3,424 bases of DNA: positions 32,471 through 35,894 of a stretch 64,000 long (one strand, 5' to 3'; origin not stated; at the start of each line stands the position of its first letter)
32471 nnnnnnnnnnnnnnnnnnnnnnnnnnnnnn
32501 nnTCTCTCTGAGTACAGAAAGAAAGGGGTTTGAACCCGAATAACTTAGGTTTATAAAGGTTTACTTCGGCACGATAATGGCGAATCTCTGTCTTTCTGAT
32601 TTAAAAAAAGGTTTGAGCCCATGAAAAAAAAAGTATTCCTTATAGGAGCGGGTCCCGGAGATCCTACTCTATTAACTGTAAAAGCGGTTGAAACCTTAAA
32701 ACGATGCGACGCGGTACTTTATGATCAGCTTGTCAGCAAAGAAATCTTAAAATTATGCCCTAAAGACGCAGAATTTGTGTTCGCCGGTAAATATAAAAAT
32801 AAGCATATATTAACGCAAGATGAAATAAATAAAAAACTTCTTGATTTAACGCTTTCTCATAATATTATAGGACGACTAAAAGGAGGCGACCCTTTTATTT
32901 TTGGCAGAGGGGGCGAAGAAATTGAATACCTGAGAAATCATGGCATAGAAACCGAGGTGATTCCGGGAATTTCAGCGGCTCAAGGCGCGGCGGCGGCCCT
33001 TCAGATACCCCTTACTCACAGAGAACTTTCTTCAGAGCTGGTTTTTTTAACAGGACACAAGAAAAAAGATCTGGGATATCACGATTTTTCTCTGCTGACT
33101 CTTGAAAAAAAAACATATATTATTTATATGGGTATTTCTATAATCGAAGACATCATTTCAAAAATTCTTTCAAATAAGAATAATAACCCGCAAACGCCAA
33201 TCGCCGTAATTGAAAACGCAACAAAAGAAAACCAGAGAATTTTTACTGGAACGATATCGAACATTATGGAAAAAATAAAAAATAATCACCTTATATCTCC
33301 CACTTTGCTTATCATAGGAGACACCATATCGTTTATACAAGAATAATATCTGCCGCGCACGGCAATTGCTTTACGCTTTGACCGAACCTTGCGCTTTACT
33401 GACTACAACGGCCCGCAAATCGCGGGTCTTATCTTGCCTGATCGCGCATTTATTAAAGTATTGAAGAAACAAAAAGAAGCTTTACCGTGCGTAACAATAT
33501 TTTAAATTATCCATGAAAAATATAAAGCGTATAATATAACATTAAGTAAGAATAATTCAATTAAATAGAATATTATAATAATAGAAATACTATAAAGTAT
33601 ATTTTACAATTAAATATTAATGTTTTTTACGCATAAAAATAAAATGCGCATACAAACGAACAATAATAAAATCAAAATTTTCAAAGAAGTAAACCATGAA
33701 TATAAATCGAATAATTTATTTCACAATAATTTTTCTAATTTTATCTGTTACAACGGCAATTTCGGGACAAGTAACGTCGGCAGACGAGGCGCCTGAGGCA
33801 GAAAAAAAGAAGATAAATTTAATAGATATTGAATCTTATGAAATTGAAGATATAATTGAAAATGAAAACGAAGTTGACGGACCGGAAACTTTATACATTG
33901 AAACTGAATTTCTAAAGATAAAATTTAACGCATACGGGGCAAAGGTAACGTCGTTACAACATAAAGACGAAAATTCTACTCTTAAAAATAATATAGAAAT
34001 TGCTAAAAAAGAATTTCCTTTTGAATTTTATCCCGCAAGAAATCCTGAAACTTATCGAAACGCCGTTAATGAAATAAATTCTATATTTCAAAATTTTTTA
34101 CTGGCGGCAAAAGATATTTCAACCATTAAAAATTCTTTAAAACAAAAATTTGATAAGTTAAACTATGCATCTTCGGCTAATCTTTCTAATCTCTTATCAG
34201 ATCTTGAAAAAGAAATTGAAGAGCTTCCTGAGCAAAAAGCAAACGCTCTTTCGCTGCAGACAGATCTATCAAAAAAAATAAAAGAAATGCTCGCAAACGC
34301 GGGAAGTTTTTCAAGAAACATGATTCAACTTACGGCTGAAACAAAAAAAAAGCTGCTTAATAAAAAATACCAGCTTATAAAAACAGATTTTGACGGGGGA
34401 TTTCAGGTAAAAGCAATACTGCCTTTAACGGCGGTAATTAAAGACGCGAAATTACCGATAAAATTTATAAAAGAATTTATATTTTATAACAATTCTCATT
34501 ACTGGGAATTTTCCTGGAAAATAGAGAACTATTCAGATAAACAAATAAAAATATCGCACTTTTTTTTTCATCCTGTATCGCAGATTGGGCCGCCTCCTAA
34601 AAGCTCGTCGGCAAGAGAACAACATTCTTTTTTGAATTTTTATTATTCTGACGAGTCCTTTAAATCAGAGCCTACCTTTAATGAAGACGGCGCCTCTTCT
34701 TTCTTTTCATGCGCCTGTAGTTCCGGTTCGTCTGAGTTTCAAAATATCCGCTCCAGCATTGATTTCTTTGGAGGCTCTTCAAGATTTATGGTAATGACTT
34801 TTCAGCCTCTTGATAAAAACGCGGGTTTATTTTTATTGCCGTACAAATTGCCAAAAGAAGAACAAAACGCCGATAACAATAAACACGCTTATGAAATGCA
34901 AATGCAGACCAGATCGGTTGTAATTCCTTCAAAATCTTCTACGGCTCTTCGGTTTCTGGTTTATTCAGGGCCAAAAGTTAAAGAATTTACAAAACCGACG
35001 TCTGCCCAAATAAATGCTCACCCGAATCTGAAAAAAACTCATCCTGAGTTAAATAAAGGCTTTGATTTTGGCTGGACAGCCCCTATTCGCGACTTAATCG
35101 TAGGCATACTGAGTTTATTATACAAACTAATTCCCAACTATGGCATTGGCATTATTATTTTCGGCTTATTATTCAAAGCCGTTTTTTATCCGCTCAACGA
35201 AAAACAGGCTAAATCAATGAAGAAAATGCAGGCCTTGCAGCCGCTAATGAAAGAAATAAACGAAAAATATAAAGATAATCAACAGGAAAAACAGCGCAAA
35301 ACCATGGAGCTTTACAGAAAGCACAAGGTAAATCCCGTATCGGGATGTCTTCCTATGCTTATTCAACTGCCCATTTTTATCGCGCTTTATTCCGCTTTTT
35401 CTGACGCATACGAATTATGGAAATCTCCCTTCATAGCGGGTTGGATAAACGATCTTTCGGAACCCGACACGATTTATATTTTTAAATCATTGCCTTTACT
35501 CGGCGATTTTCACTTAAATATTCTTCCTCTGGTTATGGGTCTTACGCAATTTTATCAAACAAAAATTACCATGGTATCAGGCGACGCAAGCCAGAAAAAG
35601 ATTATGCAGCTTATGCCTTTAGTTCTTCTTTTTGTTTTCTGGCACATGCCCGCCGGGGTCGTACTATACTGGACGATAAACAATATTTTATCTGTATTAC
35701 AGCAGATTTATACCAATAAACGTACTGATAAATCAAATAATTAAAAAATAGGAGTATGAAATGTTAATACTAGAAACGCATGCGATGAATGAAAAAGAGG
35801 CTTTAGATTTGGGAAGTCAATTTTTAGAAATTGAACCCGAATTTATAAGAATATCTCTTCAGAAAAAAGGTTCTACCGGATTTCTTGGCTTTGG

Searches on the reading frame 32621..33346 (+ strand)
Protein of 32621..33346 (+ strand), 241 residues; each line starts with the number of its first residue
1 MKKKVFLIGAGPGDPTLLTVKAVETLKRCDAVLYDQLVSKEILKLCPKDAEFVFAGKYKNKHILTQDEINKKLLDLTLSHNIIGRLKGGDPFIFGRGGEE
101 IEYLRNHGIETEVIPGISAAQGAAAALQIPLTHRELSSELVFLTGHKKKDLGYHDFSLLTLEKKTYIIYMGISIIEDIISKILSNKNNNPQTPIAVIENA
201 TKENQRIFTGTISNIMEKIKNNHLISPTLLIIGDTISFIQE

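Call 60: search_protein_families(library=pfam, proteins=[window:32621-33346:+])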
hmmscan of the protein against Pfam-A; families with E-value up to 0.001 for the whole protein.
window:32621-33346:+ (241 aa): 1 family
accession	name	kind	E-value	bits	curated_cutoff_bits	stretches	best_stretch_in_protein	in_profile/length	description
PF00590.25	TP_methylase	-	4.7e-50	170.9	27.8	1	4-215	1-211/212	Tetrapyrrole (Corrin/Porphyrin) Methylases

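Call 63: search_protein_families(library=ncbifam, proteins=[window:32621-33346:+])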
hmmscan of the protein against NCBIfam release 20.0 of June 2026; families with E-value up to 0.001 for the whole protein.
window:32621-33346:+ (241 aa): 28 families (the best 25 are shown)
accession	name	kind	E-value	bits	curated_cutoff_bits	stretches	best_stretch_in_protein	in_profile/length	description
NF007922.1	PRK10637.1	equivalog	9.8e-87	291.8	400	1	4-236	218-449/450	siroheme synthase CysG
TIGR01469.1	cobA_cysG_Cterm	equivalog_domain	8.4e-82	274.5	185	1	4-237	2-235/238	uroporphyrinogen-III C-methyltransferase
NF004790.0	PRK06136.1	subfamily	9.7e-82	274.3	198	1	2-238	3-239/250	uroporphyrinogen-III C-methyltransferase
NF005524.0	PRK07168.1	equivalog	9.7e-59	199.2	603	1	1-238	1-237/474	uroporphyrin-III C-methyltransferase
TIGR01465.1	cobM_cbiF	equivalog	3.6e-43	147.6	259.65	1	5-237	1-228/247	precorrin-4 C(11)-methyltransferase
NF012017.0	PRK15473.1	equivalog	7e-31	107.5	408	1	3-235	8-235/257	cobalt-precorrin-4 methyltransferase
NF004423.0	PRK05765.1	equivalog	1.3e-18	67.4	332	1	1-239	1-230/247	precorrin-3B C(17)-methyltransferase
TIGR01467.1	cobI_cbiL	equivalog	2.6e-15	56.5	163.25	1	4-135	2-145/230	precorrin-2 C(20)-methyltransferase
NF004460.0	PRK05787.2-3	equivalog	3.8e-15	56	291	1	5-218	2-195/207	cobalt-precorrin-7 (C(5))-methyltransferase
NF004455.0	PRK05787.1-3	equivalog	4.1e-14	52.7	258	1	4-219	2-205/221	cobalt-precorrin-7 (C(5))-methyltransferase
TIGR01466.1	cobJ_cbiH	equivalog_domain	6.3e-14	52.1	246.35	1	6-133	2-124/239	precorrin-3B C(17)-methyltransferase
TIGR02467.1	CbiE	equivalog_domain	1e-13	51.2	92.9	1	7-222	1-198/204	precorrin-6y C5,15-methyltransferase (decarboxylating) subunit CbiE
NF004058.0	PRK05576.1-1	equivalog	1.5e-11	44.3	239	1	4-131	3-139/221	cobalt-factor II C(20)-methyltransferase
NF004462.0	PRK05787.2-5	equivalog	1.7e-11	44.2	360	1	4-218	21-217/228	cobalt-precorrin-7 (C(5))-methyltransferase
NF004647.0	PRK05990.1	equivalog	1.8e-11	44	271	1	3-34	6-37/245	precorrin-2 C(20)-methyltransferase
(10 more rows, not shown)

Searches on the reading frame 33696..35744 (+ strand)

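Call 60: search_protein_families(library=pfam, proteins=[window:33696-35744:+])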
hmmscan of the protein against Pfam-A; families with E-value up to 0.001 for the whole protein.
window:33696-35744:+ (682 aa): 3 families
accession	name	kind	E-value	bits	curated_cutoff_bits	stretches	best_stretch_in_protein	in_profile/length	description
PF02096.25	60KD_IMP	-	2.8e-61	206.7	35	1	482-675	1-163/163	60Kd inner membrane protein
PF14849.12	YidC_periplas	-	7.1e-05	23.3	24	0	238-468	86-280/283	YidC periplasmic domain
PF16740.10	SKA2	-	0.0006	20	30.1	1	126-204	3-84/110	Spindle and kinetochore-associated protein 2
